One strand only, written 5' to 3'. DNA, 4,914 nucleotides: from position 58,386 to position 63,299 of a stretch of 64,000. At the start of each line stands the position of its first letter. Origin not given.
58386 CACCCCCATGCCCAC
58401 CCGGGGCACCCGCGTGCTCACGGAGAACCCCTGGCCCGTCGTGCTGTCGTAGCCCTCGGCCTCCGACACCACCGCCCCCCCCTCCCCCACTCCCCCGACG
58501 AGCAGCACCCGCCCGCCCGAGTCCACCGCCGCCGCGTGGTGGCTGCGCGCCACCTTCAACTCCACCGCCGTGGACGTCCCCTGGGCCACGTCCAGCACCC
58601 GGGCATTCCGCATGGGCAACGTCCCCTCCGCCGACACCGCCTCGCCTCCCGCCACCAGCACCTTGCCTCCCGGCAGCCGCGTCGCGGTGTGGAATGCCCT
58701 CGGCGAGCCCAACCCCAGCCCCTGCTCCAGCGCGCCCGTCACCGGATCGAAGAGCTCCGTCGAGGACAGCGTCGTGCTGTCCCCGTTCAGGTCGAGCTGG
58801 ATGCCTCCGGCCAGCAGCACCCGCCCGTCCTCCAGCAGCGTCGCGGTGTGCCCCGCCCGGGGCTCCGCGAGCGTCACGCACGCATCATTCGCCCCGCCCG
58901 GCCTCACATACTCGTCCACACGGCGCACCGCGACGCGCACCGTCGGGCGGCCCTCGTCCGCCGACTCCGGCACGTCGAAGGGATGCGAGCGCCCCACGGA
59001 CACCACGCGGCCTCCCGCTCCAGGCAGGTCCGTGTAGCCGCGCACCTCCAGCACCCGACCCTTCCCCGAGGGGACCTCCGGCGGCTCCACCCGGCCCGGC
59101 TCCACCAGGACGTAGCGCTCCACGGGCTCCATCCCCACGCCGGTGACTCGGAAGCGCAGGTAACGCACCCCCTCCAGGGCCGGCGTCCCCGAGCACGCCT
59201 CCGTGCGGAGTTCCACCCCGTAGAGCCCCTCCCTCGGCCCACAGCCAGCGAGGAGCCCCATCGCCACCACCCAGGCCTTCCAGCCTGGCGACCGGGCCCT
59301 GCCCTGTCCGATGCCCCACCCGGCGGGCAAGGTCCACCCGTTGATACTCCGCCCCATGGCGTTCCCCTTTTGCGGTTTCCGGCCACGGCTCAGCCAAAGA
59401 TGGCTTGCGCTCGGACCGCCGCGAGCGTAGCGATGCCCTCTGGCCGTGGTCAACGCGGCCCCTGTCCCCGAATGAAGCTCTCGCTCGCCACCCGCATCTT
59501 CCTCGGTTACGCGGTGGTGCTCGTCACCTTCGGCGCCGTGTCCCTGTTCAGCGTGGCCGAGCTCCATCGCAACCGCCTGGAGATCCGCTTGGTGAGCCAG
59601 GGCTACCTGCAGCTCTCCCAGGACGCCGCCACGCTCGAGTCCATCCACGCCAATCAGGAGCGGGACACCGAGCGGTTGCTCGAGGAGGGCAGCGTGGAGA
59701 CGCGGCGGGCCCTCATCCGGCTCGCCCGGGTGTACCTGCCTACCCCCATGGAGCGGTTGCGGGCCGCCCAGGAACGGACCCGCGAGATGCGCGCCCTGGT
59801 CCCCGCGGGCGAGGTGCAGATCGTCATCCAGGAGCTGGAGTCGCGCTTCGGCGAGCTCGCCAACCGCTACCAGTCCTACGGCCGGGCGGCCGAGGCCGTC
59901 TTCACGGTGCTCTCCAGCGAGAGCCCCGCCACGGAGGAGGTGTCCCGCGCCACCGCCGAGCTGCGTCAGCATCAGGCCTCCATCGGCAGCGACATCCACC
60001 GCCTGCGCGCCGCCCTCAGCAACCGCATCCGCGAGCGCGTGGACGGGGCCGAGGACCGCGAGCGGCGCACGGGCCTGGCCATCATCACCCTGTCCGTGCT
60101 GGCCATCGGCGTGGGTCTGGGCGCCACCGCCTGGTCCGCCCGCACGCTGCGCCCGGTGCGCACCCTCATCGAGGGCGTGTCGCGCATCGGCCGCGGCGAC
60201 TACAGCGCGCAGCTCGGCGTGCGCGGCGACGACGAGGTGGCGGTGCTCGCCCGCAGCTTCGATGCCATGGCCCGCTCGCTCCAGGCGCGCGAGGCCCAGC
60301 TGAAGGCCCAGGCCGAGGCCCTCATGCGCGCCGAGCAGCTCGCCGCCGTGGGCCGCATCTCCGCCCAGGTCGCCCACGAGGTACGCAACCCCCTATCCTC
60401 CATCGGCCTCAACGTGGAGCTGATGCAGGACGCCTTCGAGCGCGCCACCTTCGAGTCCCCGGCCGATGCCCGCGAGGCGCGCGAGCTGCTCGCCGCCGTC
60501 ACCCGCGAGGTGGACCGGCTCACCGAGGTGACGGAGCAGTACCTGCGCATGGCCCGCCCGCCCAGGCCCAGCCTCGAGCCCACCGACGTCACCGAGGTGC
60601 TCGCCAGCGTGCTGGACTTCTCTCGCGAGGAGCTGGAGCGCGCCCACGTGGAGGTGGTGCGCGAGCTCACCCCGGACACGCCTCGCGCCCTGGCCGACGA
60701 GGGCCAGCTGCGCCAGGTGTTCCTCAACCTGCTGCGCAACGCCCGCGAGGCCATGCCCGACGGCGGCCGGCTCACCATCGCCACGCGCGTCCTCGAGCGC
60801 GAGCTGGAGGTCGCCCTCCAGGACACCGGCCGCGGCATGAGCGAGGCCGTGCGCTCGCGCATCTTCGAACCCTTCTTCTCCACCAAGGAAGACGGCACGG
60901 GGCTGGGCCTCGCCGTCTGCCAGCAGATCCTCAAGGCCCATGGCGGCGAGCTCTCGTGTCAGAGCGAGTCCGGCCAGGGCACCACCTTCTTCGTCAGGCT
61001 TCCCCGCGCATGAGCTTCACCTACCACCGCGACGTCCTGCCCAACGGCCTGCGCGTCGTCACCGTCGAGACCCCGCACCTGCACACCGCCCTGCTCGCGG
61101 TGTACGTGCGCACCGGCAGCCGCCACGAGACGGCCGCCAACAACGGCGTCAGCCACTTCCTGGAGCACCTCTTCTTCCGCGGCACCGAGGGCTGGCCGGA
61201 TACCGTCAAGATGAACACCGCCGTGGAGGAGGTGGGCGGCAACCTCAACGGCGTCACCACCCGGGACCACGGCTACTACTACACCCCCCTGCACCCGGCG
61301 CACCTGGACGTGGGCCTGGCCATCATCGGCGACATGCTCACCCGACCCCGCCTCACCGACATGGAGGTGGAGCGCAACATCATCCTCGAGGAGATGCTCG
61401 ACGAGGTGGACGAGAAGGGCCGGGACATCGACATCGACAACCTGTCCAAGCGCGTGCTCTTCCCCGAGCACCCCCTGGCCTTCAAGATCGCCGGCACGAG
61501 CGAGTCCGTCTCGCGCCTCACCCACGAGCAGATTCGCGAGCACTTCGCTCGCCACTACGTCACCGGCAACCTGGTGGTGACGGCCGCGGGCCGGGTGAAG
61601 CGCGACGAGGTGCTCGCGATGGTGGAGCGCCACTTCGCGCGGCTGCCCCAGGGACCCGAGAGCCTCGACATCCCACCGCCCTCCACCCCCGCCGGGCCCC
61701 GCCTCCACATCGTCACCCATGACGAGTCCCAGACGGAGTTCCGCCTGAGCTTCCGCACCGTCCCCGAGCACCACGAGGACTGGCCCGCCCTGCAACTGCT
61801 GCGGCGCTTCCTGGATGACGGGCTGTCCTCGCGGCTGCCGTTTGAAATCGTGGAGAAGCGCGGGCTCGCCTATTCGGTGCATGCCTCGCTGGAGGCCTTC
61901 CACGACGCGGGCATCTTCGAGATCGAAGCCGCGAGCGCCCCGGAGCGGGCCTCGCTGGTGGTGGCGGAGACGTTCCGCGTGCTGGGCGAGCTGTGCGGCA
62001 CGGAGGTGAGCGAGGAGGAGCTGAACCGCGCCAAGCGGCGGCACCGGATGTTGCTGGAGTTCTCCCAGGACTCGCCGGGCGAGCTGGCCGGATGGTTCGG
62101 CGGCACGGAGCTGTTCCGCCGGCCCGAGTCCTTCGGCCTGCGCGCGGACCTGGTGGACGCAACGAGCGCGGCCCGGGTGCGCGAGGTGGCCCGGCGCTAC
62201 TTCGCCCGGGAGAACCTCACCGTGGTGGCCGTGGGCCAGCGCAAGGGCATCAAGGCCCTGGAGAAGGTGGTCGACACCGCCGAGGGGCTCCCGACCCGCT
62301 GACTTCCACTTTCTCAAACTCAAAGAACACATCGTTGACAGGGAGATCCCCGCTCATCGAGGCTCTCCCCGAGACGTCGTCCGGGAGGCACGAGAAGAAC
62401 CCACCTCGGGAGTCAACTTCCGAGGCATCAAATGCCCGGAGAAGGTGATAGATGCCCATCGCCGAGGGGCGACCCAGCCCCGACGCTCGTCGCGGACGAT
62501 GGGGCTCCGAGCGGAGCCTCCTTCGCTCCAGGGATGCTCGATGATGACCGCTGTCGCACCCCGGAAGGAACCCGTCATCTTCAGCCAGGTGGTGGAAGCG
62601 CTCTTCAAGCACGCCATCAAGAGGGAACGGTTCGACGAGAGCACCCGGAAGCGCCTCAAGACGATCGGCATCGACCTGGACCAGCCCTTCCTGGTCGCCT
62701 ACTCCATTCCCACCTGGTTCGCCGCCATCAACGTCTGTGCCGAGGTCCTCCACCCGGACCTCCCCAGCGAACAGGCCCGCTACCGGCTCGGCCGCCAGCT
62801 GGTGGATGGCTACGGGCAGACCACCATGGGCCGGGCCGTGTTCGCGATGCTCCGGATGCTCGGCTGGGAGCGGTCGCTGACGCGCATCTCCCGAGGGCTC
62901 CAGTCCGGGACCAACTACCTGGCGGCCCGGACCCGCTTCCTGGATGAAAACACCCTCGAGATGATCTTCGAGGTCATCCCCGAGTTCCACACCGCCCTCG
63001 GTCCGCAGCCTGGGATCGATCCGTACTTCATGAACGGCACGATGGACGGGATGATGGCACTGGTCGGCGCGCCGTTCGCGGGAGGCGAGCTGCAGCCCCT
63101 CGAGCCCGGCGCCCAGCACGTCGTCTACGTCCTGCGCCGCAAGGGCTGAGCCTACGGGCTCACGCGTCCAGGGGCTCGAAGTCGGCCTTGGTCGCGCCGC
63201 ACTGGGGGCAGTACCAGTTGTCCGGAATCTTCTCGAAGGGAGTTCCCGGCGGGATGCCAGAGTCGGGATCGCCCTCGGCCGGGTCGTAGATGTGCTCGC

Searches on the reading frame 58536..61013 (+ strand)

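Call 9: search_protein_families(library=pfam, proteins=[window:58536-61013:+], max_evalue=0.001)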
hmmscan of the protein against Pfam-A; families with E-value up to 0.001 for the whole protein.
window:58536-61013:+ (825 aa): 3 families
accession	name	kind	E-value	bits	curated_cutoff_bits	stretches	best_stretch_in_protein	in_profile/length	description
PF02518.31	HATPase_c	-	1.4e-26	93.6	26.4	1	721-824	2-109/111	Histidine kinase-, DNA gyrase B-, and HSP90-like ATPase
PF00672.30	HAMP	-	3.8e-12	46.8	25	1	536-584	5-53/53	HAMP domain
PF00512.31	HisKA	-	8.9e-11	42.1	26.9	1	606-674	3-62/66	His Kinase A (phospho-acceptor) domain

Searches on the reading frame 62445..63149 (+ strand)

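Call 9: search_protein_families(library=pfam, proteins=[window:62445-63149:+], max_evalue=0.001)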
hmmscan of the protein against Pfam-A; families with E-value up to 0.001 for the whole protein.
window:62445-63149:+ (234 aa): 1 family
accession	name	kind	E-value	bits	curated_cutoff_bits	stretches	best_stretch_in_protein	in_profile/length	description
PF09536.15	DUF2378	-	4.5e-31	108.4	22.2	1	45-176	3-133/177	Protein of unknown function (DUF2378)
